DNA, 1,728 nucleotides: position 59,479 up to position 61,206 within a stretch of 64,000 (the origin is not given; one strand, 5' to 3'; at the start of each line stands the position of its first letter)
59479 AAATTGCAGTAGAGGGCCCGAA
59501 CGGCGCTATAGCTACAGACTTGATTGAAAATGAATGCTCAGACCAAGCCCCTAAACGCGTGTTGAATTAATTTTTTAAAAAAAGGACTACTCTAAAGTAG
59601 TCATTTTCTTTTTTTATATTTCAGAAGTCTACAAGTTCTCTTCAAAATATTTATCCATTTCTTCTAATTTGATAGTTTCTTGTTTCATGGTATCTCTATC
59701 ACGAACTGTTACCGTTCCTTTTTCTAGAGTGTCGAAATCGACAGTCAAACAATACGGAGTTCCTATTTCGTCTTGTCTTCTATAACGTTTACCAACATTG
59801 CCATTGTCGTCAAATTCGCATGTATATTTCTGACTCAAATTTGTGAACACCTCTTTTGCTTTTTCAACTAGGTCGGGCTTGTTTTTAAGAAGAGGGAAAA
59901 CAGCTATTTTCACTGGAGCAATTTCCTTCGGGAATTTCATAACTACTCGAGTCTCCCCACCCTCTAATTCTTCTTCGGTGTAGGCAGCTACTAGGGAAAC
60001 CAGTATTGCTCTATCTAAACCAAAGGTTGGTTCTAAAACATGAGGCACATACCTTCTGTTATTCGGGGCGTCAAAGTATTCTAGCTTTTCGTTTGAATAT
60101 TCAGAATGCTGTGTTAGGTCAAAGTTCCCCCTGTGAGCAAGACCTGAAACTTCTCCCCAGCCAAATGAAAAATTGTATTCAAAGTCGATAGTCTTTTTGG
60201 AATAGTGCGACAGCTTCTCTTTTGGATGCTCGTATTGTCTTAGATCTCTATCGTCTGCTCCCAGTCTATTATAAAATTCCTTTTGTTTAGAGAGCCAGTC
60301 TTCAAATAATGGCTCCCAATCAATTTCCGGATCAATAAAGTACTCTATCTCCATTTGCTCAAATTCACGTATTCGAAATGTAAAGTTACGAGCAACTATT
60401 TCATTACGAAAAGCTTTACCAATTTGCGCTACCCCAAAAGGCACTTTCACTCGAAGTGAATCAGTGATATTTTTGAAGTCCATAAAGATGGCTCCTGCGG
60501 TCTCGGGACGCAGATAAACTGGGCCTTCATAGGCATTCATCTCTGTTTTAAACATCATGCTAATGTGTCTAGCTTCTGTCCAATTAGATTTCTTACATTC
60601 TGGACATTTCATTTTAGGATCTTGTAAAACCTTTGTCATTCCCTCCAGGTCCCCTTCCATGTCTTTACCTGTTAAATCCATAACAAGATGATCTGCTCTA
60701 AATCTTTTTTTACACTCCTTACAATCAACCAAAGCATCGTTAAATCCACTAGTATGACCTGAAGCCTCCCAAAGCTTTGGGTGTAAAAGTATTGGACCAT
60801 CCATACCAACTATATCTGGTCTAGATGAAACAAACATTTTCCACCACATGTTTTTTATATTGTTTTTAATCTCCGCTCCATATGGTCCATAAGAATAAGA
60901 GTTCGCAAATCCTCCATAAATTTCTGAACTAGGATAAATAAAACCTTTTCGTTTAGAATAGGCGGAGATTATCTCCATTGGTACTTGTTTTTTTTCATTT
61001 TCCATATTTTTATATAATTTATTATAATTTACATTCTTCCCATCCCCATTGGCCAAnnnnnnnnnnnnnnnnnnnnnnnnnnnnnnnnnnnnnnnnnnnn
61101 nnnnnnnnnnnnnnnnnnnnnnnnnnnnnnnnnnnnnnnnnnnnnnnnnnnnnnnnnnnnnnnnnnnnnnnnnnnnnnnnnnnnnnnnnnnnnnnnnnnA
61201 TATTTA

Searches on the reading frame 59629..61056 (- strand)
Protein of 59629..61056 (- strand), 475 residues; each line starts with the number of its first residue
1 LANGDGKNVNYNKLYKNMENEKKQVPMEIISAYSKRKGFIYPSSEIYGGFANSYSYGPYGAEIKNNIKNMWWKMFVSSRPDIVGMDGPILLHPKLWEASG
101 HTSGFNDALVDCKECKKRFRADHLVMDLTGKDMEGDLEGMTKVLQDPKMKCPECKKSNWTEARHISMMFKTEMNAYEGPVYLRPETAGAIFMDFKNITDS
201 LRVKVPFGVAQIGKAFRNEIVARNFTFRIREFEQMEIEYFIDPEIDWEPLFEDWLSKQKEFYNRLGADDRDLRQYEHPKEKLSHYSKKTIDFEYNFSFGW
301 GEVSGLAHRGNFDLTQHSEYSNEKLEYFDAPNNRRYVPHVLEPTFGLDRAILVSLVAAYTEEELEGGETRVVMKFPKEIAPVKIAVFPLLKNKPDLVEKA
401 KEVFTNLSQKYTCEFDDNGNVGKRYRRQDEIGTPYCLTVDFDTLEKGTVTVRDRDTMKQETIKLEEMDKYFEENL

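Call 7: search_protein_families(library=pfam, proteins=[window:59629-61056:-])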
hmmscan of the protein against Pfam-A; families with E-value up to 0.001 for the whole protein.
window:59629-61056:- (475 aa): 2 families
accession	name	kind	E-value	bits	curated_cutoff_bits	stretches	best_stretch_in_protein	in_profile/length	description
PF03129.25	HGTP_anticodon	-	5.1e-23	81.5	21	1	383-473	1-93/94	Anticodon binding domain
PF00587.30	tRNA-synt_2b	-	4.5e-09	37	29.3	1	179-353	10-174/179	tRNA synthetase class II core domain (G, H, P, S and T)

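Call 12: find_related_loci(query=window:59632-61005:-, collection=genome_contigs, flank=4000)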
Query window:59632-61005:- (458 aa) in genome_contigs; peptide patterns used: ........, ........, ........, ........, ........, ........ (x = any residue, [..] = any of these).
600 stretches matched a pattern (row limit reached: there are more); 600 encode a relative of the query (tblastn E <= 1e-3); the best 80 are kept; 80 distinct loci.
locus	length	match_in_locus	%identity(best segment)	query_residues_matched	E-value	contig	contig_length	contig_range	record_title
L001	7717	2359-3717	72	5-458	0e+0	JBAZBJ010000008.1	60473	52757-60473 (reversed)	MAG: Parcubacteria group bacterium isolate SO_2017_GW1_11 NODE_2702_length_60473_cov_1.477198_OW334_2017, whole genome s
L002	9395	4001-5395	68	4-458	0e+0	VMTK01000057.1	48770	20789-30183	MAG: Candidatus Falkowbacteria bacterium isolate S3_17 k141_58107, whole genome shotgun sequence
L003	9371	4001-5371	68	6-458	0e+0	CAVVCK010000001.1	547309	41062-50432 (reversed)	MAG: uncultured bacterium isolate MFD02416.bin.1.123 genome assembly, contig: contig_35454, whole genome shotgun sequenc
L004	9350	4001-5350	69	10-455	0e+0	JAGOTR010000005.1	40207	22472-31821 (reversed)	MAG: Candidatus Magasanikiibacteriota bacterium isolate Gw_Eff_bin_437 Gw_Eff_1668_length_40207_cov_13.061577, whole gen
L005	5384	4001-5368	66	2-458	0e+0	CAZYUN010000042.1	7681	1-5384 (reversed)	MAG TPA_asm: uncultured Gammaproteobacteria bacterium isolate SRP192927_co2_823 genome assembly, contig: NODE_20340_leng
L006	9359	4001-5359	67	4-458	0e+0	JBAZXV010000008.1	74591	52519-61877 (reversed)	MAG: Parcubacteria group bacterium isolate SO_2017_GW1_64 NODE_2051_length_74591_cov_1.575164_OW334_2017, whole genome s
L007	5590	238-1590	67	10-458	0e+0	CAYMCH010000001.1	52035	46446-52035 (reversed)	MAG TPA_asm: uncultured Candidatus Saccharibacteria bacterium isolate SRP192927_co2_25 genome assembly, contig: NODE_617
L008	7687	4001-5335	66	10-454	0e+0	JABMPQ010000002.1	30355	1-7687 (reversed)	MAG: Parcubacteria group bacterium isolate bin.624 k141_223668, whole genome shotgun sequence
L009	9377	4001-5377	64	10-458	0e+0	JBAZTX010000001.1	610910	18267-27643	MAG: Patescibacteria group bacterium isolate SO_2017_GW1_213 NODE_79_length_610910_cov_17.256975_OW334_2017, whole genom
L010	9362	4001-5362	62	10-458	0e+0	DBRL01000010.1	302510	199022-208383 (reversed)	MAG TPA_asm: Candidatus Peregrinibacteria bacterium UBA1369 UBA1369_contig_172, whole genome shotgun sequence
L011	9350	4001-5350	57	10-458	8e-177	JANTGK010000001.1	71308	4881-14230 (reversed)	MAG: Candidatus Peregrinibacteria bacterium isolate bin10060 c_000000000107, whole genome shotgun sequence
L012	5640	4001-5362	56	7-458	5e-176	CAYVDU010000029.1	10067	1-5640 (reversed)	MAG TPA_asm: uncultured bacterium isolate SRP287051_co2_217 genome assembly, contig: NODE_11072_length_10067_cov_4.74600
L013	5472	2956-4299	55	13-458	9e-178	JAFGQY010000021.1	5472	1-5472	MAG: Parachlamydiales bacterium isolate Zod_Metabat.799 k87_2943352, whole genome shotgun sequence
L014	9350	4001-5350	56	3-450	6e-171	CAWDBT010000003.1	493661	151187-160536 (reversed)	MAG: Parachlamydiales bacterium isolate MFD02979.bin.3.154 genome assembly, contig: contig_45500, whole genome shotgun s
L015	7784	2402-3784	53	3-458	6e-167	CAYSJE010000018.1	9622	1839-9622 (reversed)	MAG TPA_asm: uncultured Candidatus Saccharibacteria bacterium isolate binchicken_co122_203 genome assembly, contig: NODE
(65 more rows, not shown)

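Call 25: find_related_loci(query=window:59632-61005:-, collection=metagenome_contigs, flank=5000)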
Query window:59632-61005:- (458 aa) in metagenome_contigs; peptide patterns used: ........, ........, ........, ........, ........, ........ (x = any residue, [..] = any of these).
600 stretches matched a pattern (row limit reached: there are more); 598 encode a relative of the query (tblastn E <= 1e-3); the best 80 are kept; 80 distinct loci.
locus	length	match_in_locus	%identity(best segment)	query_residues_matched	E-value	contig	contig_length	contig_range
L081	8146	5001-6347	72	10-458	0e+0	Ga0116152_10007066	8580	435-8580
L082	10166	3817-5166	70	10-458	0e+0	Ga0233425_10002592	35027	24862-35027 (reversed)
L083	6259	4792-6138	70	10-458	0e+0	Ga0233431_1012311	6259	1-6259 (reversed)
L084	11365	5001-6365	66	1-458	0e+0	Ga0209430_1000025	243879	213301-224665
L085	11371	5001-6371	63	1-458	0e+0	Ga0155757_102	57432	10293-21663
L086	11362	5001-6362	63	3-458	0e+0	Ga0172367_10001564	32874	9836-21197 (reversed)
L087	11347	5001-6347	65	1-454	0e+0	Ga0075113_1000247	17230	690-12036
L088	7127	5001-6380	57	1-458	0e+0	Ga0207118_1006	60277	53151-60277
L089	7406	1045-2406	57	7-458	2e-179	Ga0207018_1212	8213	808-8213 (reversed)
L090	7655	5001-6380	56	1-458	2e-175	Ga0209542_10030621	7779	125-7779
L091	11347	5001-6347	63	10-458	0e+0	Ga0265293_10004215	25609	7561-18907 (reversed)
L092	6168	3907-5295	53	2-458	4e-171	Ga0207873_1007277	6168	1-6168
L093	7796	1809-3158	55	6-450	6e-170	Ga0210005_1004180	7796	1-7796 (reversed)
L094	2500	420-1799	53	5-458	2e-177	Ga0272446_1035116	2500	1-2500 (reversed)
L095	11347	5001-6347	54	8-450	3e-164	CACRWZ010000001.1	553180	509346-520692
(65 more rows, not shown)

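Call 35: find_homologous_proteins(query=window:59632-61005:-, max_evalue=1e-100)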
Query window:59632-61005:- (458 aa): 7952 proteins with E <= 1e-100 among 8000 candidates; the best 120 are listed.
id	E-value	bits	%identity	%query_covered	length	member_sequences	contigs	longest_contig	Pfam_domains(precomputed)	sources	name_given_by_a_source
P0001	0.0e+0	1071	100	100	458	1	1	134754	PF03129.26,PF00587.31,PF28494.1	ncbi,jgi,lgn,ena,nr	ncbi:glycine--tRNA ligase [Candidatus Parcubacteria bacterium]|nr:MAG: glycine--tRNA ligase [Candida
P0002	3.1e-281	951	87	100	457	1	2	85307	PF03129.26,PF00587.31,PF28494.1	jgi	jgi:glycyl-tRNA synthetase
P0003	8.3e-274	926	84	99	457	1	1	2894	PF03129.26,PF00587.31,PF28494.1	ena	-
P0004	3.9e-273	924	84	100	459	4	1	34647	PF03129.26,PF00587.31,PF28494.1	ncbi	-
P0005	6.9e-267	903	81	100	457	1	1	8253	PF03129.26,PF00587.31,PF28494.1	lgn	-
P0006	1.1e-264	896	80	100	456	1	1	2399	PF03129.26,PF00587.31,PF28494.1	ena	-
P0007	3.1e-264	895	80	100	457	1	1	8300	PF03129.26,PF00587.31,PF28494.1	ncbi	-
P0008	4.8e-264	894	81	99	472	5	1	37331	PF03129.26,PF00587.31,PF28494.1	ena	-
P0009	1.9e-245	833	76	100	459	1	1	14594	PF03129.26,PF00587.31,PF28494.1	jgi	-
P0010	6.6e-245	831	75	100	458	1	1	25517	PF03129.26,PF00587.31,PF28494.1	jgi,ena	-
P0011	1.3e-243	827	75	100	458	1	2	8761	PF03129.26,PF00587.31,PF28494.1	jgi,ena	-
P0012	3.7e-243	825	75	100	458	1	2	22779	PF03129.26,PF00587.31,PF28494.1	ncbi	-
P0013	4.2e-243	825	75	100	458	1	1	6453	PF03129.26,PF00587.31,PF28494.1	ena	-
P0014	1.4e-242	823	77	98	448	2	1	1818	PF03129.26,PF00587.31,PF28494.1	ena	-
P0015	7.3e-242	821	75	100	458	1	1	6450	PF03129.26,PF00587.31,PF28494.1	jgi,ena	-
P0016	2.1e-241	819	74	100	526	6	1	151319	PF03129.26,PF00587.31,PF28494.1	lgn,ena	-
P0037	5.1e-234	795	71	99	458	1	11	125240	PF03129.26,PF00587.31,PF28494.1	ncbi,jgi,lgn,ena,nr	ncbi:glycine--tRNA ligase [Candidatus Falkowbacteria bacterium]|jgi:glycyl-tRNA synthetase|nr:glycin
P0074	1.9e-229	780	72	98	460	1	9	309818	PF03129.26,PF00587.31,PF28494.1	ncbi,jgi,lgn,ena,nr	ncbi:MAG: Glycine-tRNA ligase [Candidatus Moranbacteria bacterium GW2011_GWF1_34_10]|nr:MAG: Glycine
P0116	3.5e-226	769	71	100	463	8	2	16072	PF03129.26,PF00587.31,PF28494.1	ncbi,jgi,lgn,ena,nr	ncbi:MAG TPA: glycine--tRNA ligase [Acholeplasmataceae bacterium]|nr:glycine--tRNA ligase [Acholepla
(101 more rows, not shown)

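Call 36: find_encoding_contigs(protein=P0002, flank=3000, max_places=1)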
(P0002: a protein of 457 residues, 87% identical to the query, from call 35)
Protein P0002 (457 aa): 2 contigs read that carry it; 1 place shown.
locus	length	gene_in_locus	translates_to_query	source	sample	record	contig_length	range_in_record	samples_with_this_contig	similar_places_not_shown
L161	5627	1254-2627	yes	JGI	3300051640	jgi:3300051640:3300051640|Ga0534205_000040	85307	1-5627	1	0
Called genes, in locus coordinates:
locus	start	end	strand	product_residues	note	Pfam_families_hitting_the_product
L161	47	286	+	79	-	PF09905:VF530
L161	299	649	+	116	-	-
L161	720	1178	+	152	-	PF02525:Flavodoxin_2, PF03358:FMN_red (weak), PF12641:Flavodoxin_3 (weak), PF12682:Flavodoxin_4, PF12724:Flavodoxin_5 (weak)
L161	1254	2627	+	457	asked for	PF28494:GlyRS_ins_1 (faint), PF00587:tRNA-synt_2b, PF03129:HGTP_anticodon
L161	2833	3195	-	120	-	PF00293:NUDIX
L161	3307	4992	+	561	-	PF00999:Na_H_Exchanger, PF02254:TrkA_N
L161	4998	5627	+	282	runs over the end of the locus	PF00753:Lactamase_B, PF12706:Lactamase_B_2 (weak)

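Call 37: find_encoding_contigs(protein=P0004, flank=3000, max_places=1)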
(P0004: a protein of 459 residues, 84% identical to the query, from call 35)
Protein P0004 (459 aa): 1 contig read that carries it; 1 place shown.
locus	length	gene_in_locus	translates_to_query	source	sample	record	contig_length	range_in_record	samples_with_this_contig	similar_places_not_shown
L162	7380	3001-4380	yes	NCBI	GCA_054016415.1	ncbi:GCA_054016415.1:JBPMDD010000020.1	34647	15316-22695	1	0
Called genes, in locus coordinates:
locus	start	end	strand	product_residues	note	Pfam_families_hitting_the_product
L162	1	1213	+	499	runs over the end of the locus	-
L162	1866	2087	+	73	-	PF09905:VF530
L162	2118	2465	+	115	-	-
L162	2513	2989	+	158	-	PF02525:Flavodoxin_2 (weak), PF03358:FMN_red (weak), PF12641:Flavodoxin_3 (faint), PF12682:Flavodoxin_4, PF12724:Flavodoxin_5 (faint)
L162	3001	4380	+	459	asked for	PF28494:GlyRS_ins_1 (faint), PF00587:tRNA-synt_2b, PF03129:HGTP_anticodon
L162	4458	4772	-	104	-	-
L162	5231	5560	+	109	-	-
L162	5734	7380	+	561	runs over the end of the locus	PF00999:Na_H_Exchanger, PF03812:KdgT (weak), PF02254:TrkA_N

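Call 38: find_encoding_contigs(protein=P0008, flank=3000, max_places=1)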
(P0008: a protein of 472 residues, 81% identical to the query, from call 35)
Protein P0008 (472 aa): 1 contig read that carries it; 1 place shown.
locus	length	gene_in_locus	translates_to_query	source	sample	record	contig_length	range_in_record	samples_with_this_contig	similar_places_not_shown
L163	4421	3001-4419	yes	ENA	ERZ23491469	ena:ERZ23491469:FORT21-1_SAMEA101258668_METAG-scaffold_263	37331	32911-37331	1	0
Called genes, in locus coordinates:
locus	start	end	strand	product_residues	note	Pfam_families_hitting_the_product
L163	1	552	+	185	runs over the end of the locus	PF10502:Peptidase_S26, PF00717:Peptidase_S24 (weak)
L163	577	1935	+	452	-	PF00152:tRNA-synt_2 (faint), PF13393:tRNA-synt_His, PF01409:tRNA-synt_2d (faint), PF00587:tRNA-synt_2b, PF03129:HGTP_anticodon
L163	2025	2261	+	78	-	-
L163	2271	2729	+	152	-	PF02637:GatB_Yqey, PF09424:YqeY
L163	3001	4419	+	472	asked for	PF28494:GlyRS_ins_1 (faint), PF00587:tRNA-synt_2b, PF03129:HGTP_anticodon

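Call 39: find_encoding_contigs(protein=P0007, flank=3000, max_places=1)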
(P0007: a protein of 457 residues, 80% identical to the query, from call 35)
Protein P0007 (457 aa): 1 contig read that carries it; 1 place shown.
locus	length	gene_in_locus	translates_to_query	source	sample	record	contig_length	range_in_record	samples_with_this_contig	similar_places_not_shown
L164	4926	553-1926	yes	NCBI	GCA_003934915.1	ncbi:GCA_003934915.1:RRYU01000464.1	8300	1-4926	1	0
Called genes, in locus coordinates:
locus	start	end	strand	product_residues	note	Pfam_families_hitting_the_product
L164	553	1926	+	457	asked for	PF28494:GlyRS_ins_1 (faint), PF00587:tRNA-synt_2b, PF03129:HGTP_anticodon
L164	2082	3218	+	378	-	PF13477:Glyco_trans_4_2, PF13439:Glyco_transf_4, PF13579:Glyco_trans_4_4 (weak), PF00534:Glycos_transf_1, PF13692:Glyco_trans_1_4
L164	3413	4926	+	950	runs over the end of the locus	PF18884:TSP3_bac (weak), PF00150:Cellulase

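Call 41: find_encoding_contigs(protein=P0005, flank=3000, max_places=1)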
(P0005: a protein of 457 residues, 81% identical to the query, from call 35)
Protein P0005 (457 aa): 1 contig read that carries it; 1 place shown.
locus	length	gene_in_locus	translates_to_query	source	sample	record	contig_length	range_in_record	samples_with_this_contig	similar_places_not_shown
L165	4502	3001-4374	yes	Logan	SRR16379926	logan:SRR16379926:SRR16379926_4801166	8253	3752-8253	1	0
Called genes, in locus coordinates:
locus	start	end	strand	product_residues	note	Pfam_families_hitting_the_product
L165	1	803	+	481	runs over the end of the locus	PF01409:tRNA-synt_2d (faint), PF13393:tRNA-synt_His, PF00587:tRNA-synt_2b, PF03129:HGTP_anticodon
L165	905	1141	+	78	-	-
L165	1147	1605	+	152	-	PF09424:YqeY, PF25870:WHD_UFL1_5th (faint), PF02637:GatB_Yqey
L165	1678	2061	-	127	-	-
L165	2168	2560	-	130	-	-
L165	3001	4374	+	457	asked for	PF28494:GlyRS_ins_1 (faint), PF00587:tRNA-synt_2b, PF03129:HGTP_anticodon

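Call 42: find_encoding_contigs(protein=P0009, flank=3000, max_places=1)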
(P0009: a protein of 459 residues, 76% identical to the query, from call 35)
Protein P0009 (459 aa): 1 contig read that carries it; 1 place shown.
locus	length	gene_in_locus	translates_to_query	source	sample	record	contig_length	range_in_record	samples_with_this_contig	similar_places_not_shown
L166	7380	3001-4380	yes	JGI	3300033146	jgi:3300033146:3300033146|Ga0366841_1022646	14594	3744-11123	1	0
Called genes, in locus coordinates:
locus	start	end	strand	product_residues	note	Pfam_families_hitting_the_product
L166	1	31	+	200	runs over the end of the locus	-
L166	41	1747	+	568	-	PF03485:Arg_tRNA_synt_N, PF00750:tRNA-synt_1d, PF05746:DALR_1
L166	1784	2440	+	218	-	-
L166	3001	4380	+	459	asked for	PF28494:GlyRS_ins_1 (faint), PF00587:tRNA-synt_2b, PF03129:HGTP_anticodon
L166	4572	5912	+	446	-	PF13660:DUF4147, PF05161:MOFRL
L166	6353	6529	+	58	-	PF01710:HTH_Tnp_IS630 (weak), PF13384:HTH_23 (weak), PF12728:HTH_17, PF13411:MerR_1 (weak), PF00376:MerR (weak)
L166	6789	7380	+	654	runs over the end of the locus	PF00041:fn3 (faint), PF16655:PhoD_N (faint), PF16656:Pur_ac_phosph_N, PF25059:FN3_DSCAM-DSCAML_C (faint), PF16656:Pur_ac_phosph_N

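Call 43: find_encoding_contigs(protein=P0010, flank=3000, max_places=1)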
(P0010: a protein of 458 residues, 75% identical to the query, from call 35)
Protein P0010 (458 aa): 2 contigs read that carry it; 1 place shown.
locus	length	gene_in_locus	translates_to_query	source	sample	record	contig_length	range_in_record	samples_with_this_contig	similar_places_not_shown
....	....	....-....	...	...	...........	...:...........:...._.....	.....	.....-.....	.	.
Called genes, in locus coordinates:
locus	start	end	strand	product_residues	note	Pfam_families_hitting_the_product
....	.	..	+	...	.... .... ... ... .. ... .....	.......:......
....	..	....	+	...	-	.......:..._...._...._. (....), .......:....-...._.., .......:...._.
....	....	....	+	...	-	-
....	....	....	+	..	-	-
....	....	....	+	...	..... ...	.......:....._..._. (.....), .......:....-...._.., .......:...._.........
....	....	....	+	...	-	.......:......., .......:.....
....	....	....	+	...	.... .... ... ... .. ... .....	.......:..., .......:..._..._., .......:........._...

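Call 44: find_encoding_contigs(protein=P0012, flank=3000, max_places=1)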
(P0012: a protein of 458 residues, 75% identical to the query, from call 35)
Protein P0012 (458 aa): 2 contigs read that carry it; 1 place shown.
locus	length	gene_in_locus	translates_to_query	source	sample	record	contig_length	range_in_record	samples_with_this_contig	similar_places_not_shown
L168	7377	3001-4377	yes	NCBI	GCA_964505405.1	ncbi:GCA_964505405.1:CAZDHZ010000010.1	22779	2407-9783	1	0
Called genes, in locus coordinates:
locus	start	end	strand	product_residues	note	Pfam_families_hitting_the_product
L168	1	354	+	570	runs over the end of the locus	PF03485:Arg_tRNA_synt_N, PF00750:tRNA-synt_1d, PF05746:DALR_1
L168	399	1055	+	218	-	-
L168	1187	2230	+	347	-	PF02661:Fic, PF22168:DIP2311-like_C (weak)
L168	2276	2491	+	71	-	PF18754:Nmad3 (weak)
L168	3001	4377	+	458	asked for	PF28494:GlyRS_ins_1 (faint), PF00587:tRNA-synt_2b, PF03129:HGTP_anticodon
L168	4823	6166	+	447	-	PF13660:DUF4147, PF05161:MOFRL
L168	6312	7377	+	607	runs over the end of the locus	PF00004:AAA, PF17862:AAA_lid_3, PF01434:Peptidase_M41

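Call 45: find_encoding_contigs(protein=P0016, flank=3000, max_places=1)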
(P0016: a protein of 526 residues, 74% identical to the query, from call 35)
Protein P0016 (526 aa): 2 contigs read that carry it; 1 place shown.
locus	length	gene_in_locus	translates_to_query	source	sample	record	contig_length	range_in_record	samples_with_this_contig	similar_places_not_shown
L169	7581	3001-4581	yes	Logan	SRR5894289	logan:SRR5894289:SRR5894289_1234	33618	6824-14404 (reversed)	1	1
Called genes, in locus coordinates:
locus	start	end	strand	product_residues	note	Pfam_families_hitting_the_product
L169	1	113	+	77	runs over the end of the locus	-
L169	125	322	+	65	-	-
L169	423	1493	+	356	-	PF04389:Peptidase_M28, PF05343:Peptidase_M42 (faint), PF01546:Peptidase_M20, PF07687:M20_dimer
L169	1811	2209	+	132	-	-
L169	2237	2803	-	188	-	-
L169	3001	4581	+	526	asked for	PF28494:GlyRS_ins_1 (faint), PF00587:tRNA-synt_2b, PF03129:HGTP_anticodon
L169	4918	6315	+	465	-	PF04055:Radical_SAM, PF13186:SPASM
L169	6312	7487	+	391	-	PF00201:UDPGT, PF04101:Glyco_tran_28_C, PF06722:EryCIII-like_C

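Call 64: search_protein_families(library=ncbifam, proteins=[window:59632-61005:-], max_evalue=0.01)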
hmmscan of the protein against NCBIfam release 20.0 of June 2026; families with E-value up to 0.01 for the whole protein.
window:59632-61005:- (458 aa): 11 families
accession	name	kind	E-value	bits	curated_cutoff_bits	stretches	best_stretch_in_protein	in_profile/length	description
NF003211.1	PRK04173.1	equivalog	4.4e-182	606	312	1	11-453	2-453/454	glycine--tRNA ligase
TIGR00389.1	glyS_dimeric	equivalog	3.4e-152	507.9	243.3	3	10-246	3-240/565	glycine--tRNA ligase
NF011484.0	PRK14894.1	equivalog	1.6e-118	396.2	1050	3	131-345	104-336/539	glycine--tRNA ligase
NF008979.1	PRK12325.1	exception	2.3e-12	46.5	550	1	355-452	335-434/437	proline--tRNA ligase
NF006625.0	PRK09194.1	equivalog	1.7e-11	43.8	558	1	354-452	457-556/559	proline--tRNA ligase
TIGR00408.1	proS_fam_I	equivalog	5.4e-11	42.1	437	1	160-457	97-380/475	proline--tRNA ligase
TIGR00418.1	thrS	equivalog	4.3e-09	35.8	383.65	1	356-452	464-559/565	threonine--tRNA ligase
TIGR00409.1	proS_fam_II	equivalog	1.8e-08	33.8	306.7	1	356-455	465-566/568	proline--tRNA ligase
NF003068.0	PRK03991.1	equivalog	2.4e-08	32.8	484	1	309-456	448-590/613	threonine--tRNA ligase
TIGR00442.1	hisS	equivalog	2.8e-07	29.8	286.75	1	378-446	335-405/406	histidine--tRNA ligase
NF011500.0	PRK14938.1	equivalog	0.0099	14.9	362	0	358-454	268-363/387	Ser-tRNA(Thr) hydrolase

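Call 69: find_encoding_contigs(protein=P0074, flank=3000, max_places=1)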
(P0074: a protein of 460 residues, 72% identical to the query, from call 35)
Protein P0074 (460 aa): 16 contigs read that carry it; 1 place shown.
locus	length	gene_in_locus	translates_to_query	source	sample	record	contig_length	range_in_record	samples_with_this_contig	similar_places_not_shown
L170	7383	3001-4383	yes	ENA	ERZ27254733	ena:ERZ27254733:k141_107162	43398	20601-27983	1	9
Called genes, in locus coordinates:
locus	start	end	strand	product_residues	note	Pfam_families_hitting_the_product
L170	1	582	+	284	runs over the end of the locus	PF00561:Abhydrolase_1, PF12146:Hydrolase_4, PF12697:Abhydrolase_6, PF20408:Abhydrolase_11 (faint)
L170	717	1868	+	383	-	PF13439:Glyco_transf_4, PF13579:Glyco_trans_4_4, PF00534:Glycos_transf_1, PF13692:Glyco_trans_1_4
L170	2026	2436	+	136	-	-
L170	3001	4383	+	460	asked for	PF28494:GlyRS_ins_1 (faint), PF00587:tRNA-synt_2b, PF03129:HGTP_anticodon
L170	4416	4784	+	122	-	-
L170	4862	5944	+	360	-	PF12441:CopG_antitoxin, PF01784:DUF34_NIF3 (faint)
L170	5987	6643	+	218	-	PF13529:Peptidase_C39_2, PF03412:Peptidase_C39 (faint)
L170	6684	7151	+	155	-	-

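Call 70: find_encoding_contigs(protein=P0037, flank=3000, max_places=1)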
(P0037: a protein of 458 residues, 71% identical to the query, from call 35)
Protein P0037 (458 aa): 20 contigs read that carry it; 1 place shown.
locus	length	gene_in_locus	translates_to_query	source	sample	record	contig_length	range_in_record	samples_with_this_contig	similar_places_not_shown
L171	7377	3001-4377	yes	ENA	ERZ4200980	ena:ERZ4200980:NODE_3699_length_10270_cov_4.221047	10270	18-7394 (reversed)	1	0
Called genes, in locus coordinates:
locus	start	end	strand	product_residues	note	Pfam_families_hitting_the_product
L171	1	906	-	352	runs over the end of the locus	PF04551:GcpE, PF26540:GcpE_C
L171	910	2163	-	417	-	PF00275:EPSP_synthase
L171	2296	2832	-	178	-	-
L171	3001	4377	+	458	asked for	PF28494:GlyRS_ins_1 (weak), PF00587:tRNA-synt_2b, PF03129:HGTP_anticodon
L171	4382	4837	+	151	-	PF00011:HSP20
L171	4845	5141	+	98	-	-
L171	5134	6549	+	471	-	PF12229:PG_binding_4, PF04294:VanW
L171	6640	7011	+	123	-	-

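Call 71: find_encoding_contigs(protein=P0116, flank=3000, max_places=1)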
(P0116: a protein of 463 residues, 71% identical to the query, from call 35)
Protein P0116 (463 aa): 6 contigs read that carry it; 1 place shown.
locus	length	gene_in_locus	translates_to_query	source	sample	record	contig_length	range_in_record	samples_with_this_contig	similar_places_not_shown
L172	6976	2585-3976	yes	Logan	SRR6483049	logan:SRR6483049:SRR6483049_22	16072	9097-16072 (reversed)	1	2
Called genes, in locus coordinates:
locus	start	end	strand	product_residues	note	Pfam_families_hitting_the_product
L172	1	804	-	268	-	?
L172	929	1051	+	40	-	-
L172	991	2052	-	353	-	PF02796:HTH_7 (faint), PF13384:HTH_23 (weak), PF13518:HTH_28, PF13551:HTH_29 (weak), PF13565:HTH_32 (faint), PF00665:rve, PF13683:rve_3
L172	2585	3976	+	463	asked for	PF28494:GlyRS_ins_1 (weak), PF00587:tRNA-synt_2b, PF03129:HGTP_anticodon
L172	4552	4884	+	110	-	-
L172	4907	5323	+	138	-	PF00293:NUDIX, PF14815:NUDIX_4 (weak)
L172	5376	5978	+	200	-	-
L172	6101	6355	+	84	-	-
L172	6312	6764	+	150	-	PF01797:Y1_Tnp (faint)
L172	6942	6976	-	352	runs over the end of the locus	PF02441:Flavoprotein, PF00596:Aldolase_II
